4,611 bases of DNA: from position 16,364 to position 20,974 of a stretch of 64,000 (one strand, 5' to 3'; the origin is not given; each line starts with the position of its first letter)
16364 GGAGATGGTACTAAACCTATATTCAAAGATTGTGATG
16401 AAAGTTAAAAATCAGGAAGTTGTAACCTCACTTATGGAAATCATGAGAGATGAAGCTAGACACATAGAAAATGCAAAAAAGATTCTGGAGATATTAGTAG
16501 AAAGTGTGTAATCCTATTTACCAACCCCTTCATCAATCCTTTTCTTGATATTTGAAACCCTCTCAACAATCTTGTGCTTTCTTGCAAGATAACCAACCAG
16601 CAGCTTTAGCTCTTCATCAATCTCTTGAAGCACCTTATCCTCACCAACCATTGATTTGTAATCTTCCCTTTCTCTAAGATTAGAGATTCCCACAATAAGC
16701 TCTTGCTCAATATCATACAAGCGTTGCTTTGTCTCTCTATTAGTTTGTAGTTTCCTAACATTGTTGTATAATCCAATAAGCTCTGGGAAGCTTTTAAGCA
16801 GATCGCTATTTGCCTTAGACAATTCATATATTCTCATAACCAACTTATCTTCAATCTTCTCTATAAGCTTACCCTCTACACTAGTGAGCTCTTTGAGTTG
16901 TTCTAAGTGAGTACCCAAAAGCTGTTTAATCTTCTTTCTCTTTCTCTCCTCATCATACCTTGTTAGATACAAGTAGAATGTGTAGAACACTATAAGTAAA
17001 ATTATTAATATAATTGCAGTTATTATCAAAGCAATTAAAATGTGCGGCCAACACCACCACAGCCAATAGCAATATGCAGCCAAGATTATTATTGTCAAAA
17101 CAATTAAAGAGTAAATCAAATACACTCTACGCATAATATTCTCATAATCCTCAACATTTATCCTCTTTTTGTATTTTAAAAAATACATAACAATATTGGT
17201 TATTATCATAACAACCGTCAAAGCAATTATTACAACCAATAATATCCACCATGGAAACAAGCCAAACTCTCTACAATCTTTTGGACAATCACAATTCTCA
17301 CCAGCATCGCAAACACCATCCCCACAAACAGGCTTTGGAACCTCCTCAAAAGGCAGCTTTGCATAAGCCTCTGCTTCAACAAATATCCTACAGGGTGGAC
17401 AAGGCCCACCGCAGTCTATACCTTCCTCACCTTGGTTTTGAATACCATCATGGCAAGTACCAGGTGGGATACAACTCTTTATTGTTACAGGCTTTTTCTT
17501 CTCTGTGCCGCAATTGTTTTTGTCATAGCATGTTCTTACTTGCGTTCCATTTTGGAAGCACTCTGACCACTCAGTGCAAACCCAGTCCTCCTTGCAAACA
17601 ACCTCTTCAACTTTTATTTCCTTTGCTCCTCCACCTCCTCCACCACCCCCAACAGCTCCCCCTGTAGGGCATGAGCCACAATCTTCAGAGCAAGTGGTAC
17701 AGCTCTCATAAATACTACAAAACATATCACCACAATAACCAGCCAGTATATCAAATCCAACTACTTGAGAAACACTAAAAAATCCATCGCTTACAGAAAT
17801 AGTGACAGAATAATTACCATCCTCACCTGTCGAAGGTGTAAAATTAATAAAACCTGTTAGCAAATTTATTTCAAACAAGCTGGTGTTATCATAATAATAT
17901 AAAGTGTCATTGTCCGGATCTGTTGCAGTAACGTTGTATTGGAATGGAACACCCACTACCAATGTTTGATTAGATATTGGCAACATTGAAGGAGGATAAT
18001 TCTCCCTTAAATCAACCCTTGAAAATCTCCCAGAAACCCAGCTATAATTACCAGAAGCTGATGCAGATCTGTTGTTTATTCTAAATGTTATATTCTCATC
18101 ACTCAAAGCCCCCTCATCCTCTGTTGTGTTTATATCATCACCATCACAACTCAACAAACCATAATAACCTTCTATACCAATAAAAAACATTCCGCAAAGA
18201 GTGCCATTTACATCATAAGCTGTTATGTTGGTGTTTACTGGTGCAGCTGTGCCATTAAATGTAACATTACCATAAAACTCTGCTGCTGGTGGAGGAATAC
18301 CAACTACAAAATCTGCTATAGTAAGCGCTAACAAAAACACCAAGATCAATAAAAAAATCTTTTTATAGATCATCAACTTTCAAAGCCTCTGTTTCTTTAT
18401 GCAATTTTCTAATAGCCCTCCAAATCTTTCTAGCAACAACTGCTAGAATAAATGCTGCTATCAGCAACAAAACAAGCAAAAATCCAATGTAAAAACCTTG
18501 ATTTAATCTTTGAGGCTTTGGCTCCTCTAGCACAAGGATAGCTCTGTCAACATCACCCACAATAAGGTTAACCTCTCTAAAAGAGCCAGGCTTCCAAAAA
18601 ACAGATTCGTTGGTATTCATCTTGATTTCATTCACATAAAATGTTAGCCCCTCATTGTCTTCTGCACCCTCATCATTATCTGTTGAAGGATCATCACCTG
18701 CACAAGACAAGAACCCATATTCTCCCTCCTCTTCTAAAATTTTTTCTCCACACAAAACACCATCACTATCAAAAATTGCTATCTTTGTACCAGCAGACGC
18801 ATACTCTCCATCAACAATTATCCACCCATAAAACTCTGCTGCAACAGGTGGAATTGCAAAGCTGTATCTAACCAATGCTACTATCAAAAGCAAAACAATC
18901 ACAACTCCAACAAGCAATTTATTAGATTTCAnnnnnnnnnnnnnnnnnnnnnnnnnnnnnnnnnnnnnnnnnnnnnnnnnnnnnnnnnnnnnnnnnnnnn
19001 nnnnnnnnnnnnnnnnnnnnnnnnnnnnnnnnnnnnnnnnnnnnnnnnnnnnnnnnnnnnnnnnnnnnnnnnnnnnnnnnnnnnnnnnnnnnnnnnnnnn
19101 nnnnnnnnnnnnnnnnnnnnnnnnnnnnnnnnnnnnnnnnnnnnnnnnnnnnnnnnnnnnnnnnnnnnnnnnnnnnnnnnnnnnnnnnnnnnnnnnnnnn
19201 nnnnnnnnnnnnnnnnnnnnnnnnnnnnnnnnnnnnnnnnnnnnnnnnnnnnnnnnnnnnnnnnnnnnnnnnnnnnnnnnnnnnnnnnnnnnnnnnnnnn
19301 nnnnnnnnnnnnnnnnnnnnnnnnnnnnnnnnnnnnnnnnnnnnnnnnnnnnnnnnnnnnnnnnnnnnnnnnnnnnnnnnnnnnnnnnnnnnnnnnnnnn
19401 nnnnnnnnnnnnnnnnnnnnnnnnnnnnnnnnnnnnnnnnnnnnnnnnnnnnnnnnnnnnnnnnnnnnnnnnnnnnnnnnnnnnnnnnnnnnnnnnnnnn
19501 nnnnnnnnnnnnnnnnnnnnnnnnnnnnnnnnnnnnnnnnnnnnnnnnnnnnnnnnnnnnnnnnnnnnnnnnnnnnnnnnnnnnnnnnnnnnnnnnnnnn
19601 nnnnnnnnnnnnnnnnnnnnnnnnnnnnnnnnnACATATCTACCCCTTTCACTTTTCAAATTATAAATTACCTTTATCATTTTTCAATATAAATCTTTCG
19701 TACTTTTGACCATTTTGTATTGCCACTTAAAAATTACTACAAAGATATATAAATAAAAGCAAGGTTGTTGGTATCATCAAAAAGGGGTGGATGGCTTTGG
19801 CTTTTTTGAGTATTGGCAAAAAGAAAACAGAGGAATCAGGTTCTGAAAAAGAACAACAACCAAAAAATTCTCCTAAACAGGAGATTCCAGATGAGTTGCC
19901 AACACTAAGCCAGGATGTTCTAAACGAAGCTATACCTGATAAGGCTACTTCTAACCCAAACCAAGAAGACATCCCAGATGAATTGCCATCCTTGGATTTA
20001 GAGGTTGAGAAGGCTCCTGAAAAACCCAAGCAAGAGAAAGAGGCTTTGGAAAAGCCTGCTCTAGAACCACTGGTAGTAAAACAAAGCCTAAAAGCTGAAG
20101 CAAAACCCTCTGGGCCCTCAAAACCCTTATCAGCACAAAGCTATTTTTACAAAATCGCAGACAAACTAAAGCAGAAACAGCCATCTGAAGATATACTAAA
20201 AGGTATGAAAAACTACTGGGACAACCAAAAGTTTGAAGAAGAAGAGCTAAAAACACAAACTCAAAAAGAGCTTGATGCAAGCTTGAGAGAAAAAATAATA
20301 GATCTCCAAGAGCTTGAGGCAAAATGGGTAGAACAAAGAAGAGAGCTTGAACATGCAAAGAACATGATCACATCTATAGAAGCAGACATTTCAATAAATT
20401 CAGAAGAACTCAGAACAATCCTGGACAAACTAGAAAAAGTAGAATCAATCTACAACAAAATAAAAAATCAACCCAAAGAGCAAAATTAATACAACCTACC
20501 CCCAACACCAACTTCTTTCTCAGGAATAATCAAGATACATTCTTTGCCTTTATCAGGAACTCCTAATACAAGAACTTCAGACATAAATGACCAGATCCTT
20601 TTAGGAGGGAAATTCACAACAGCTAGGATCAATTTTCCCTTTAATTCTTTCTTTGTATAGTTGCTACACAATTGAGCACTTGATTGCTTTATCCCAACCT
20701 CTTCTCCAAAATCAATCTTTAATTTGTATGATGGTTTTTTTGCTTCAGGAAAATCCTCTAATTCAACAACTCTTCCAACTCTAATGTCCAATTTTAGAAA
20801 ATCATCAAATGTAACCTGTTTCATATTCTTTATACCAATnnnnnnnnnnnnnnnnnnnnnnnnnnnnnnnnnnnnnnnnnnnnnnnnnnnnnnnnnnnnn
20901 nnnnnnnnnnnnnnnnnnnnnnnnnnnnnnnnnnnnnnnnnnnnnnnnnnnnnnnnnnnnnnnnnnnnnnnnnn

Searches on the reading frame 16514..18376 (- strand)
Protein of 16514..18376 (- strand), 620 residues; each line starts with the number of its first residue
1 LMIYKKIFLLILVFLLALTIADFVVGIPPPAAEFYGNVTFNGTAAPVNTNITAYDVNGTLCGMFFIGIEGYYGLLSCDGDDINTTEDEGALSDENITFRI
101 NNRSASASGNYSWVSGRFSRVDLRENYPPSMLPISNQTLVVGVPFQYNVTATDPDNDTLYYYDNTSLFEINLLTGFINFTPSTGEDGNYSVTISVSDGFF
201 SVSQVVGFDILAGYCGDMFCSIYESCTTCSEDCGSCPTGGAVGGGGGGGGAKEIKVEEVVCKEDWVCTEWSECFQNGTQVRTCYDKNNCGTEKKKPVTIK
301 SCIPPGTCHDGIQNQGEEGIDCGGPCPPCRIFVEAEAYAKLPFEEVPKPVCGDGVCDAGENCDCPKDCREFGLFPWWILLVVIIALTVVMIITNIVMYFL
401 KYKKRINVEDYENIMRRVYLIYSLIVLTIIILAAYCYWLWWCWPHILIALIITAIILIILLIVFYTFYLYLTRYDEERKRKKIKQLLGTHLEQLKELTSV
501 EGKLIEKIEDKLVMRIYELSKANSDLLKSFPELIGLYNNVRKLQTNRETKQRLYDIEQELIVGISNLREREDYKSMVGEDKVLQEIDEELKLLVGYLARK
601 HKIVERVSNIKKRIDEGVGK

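Call 27: search_protein_families(library=pfam, proteins=[window:16514-18376:-], max_evalue=0.01)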
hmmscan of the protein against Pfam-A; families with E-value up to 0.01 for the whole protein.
window:16514-18376:- (620 aa): 3 families
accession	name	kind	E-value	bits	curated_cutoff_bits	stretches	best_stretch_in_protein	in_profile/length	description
PF17963.7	Big_9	-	0.00032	22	23.6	1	137-199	11-78/89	Bacterial Ig domain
PF05345.18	He_PIG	-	0.00085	20.2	24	1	128-205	1-90/96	Putative Ig domain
PF07332.16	Phage_holin_3_6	-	0.0087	16.5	28.4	1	419-471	46-94/116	Putative Actinobacterial Holin-X, holin superfamily III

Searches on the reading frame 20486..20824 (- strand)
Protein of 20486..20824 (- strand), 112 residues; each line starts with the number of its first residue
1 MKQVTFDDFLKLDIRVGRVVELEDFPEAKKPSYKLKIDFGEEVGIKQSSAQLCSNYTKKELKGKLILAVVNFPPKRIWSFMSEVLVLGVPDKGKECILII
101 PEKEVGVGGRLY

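Call 27: search_protein_families(library=pfam, proteins=[window:20486-20824:-], max_evalue=0.01)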
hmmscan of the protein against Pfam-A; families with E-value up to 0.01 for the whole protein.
window:20486-20824:- (112 aa): 1 family
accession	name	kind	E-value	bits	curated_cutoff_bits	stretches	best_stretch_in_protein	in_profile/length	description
PF01588.26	tRNA_bind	-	1.5e-15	57.4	27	1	14-108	1-94/96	Putative tRNA binding domain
